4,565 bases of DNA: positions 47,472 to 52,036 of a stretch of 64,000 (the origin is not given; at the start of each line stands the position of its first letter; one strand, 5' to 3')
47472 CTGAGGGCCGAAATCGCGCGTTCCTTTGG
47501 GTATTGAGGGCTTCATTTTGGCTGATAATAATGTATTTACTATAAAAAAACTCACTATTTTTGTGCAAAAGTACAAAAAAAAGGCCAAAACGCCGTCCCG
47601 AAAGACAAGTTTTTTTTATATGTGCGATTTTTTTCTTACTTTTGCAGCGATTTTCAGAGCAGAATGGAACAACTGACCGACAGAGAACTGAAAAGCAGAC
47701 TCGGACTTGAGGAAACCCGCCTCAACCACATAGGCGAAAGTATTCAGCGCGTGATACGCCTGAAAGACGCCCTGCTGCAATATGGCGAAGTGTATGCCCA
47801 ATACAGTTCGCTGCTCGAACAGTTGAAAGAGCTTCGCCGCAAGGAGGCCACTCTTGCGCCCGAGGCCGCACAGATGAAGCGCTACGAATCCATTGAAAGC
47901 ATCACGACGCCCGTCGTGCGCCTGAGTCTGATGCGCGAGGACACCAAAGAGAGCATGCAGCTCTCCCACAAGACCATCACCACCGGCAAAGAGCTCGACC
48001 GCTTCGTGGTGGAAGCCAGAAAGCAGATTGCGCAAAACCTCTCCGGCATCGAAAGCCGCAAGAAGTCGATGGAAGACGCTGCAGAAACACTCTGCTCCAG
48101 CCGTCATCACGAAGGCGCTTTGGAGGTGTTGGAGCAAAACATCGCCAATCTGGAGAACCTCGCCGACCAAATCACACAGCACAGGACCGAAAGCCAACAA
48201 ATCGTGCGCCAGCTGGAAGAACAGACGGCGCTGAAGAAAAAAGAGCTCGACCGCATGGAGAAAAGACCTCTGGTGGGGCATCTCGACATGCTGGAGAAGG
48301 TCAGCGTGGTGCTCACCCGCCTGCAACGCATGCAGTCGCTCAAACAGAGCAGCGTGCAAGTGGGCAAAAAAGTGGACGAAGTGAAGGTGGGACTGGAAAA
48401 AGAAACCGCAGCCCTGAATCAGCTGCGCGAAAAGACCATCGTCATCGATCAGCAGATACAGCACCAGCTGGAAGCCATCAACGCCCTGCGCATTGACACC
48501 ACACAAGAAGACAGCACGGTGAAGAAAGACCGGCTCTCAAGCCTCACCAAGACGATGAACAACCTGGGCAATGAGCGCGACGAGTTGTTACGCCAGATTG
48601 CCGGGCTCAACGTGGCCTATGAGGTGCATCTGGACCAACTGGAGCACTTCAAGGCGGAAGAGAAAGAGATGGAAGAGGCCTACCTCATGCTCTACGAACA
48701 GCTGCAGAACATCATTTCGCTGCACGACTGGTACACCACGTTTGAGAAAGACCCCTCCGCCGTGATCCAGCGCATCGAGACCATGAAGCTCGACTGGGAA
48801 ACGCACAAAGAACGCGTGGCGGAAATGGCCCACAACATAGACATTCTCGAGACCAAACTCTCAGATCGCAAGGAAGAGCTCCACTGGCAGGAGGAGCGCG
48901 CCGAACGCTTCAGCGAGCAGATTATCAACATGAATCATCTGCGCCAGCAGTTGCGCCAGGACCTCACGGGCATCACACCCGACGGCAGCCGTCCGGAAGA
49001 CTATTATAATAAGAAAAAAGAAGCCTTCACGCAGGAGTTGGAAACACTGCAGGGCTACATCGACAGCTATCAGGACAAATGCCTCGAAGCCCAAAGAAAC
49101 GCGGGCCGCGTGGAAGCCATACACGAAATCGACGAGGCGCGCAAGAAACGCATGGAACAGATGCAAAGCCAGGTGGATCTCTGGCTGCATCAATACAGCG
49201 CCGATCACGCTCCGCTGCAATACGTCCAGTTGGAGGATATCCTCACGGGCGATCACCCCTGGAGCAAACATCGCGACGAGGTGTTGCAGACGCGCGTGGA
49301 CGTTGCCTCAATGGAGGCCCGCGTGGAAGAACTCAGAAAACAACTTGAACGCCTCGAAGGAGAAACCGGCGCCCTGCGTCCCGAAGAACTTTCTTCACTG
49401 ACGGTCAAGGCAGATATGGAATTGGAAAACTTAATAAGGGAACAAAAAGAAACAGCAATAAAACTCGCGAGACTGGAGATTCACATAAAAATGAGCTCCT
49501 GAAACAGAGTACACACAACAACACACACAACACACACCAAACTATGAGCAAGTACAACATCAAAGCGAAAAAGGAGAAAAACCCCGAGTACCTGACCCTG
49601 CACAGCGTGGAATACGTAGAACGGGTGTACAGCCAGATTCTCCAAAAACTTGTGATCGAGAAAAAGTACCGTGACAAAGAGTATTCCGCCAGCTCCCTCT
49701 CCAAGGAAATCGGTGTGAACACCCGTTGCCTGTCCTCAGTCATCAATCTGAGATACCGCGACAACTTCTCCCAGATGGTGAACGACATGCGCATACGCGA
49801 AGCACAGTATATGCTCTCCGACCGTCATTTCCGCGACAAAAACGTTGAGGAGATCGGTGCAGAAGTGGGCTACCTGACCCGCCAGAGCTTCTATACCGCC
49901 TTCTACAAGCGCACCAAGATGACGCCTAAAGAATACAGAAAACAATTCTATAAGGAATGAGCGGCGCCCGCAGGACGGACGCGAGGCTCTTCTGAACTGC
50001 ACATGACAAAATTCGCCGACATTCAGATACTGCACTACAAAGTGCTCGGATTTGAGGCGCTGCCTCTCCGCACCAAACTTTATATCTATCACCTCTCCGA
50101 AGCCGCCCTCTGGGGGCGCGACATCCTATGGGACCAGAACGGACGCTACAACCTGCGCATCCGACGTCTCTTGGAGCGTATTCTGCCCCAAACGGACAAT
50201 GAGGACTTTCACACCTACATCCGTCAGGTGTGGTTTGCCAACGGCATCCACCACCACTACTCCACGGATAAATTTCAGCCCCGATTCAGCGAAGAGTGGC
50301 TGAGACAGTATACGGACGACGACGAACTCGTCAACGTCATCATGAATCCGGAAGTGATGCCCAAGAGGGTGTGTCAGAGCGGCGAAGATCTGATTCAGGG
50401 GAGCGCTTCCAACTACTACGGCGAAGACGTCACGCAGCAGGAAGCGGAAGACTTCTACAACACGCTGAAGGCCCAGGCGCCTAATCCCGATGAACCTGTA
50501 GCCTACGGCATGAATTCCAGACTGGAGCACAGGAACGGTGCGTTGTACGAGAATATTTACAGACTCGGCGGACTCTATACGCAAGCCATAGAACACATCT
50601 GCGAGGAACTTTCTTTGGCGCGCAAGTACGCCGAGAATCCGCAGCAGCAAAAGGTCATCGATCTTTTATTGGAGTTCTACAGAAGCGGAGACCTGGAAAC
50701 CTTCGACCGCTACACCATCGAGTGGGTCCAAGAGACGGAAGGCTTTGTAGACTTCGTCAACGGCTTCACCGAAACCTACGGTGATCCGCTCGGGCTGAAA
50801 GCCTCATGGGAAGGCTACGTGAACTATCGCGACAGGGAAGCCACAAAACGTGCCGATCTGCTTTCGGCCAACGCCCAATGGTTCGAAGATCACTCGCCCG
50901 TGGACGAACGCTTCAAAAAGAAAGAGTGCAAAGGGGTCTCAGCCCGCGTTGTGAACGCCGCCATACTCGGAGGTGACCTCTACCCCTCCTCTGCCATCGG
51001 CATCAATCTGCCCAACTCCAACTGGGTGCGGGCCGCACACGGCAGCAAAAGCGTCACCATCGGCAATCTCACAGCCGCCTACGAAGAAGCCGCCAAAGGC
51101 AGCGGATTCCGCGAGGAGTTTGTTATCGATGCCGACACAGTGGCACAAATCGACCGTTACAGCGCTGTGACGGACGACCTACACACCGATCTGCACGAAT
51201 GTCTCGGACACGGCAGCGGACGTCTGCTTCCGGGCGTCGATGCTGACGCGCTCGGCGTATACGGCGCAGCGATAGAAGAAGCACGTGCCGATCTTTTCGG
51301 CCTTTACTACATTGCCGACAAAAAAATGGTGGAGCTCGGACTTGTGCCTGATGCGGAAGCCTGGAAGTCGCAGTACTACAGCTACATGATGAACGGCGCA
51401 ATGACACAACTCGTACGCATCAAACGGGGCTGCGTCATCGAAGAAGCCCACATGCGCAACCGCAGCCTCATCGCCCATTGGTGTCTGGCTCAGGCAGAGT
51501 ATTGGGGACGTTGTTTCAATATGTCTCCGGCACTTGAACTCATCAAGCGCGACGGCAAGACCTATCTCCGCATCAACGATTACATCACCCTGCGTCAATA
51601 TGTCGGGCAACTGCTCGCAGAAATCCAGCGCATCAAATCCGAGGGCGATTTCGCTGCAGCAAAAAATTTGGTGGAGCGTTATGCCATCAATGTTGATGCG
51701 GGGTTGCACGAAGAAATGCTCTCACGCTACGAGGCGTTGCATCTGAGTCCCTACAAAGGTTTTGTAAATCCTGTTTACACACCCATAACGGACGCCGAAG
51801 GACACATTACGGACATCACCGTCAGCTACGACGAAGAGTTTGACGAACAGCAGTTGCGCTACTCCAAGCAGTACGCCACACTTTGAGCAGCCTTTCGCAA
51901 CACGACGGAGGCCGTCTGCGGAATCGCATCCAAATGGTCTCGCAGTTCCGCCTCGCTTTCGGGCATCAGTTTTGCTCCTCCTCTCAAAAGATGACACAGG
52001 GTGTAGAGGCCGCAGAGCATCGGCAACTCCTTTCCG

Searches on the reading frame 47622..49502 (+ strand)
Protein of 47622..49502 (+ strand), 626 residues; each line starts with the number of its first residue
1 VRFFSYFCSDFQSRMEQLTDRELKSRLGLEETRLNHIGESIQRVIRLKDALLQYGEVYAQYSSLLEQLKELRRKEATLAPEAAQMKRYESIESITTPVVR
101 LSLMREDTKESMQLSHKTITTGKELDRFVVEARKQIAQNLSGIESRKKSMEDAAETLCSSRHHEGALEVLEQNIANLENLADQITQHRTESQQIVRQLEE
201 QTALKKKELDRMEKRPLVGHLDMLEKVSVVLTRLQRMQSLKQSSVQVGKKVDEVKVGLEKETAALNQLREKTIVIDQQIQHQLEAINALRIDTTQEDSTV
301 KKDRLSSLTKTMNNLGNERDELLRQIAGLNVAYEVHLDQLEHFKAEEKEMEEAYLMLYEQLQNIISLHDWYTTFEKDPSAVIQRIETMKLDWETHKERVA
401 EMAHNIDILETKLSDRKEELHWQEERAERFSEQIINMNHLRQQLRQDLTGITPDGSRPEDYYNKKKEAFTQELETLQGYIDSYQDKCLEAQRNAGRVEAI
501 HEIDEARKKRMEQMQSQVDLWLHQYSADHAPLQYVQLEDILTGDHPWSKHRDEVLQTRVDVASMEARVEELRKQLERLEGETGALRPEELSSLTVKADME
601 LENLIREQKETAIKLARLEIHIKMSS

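Call 71: search_protein_families(library=pfam, proteins=[window:47622-49502:+], max_evalue=0.001)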
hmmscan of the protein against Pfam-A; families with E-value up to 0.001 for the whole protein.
window:47622-49502:+ (626 aa): 1 family
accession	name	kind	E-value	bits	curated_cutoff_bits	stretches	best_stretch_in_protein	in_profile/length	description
PF25398.1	CUX1_N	-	0.00069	20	27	1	277-363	20-100/116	CUX1-like, N-terminal tRNA-binding arm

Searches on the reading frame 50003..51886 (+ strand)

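Call 71: search_protein_families(library=pfam, proteins=[window:50003-51886:+], max_evalue=0.001)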
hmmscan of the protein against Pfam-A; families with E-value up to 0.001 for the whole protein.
window:50003-51886:+ (627 aa): 1 family
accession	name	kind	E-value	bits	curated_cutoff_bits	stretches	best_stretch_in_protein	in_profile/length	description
PF03571.21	Peptidase_M49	-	4.3e-43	148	21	2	184-410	93-310/548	Peptidase family M49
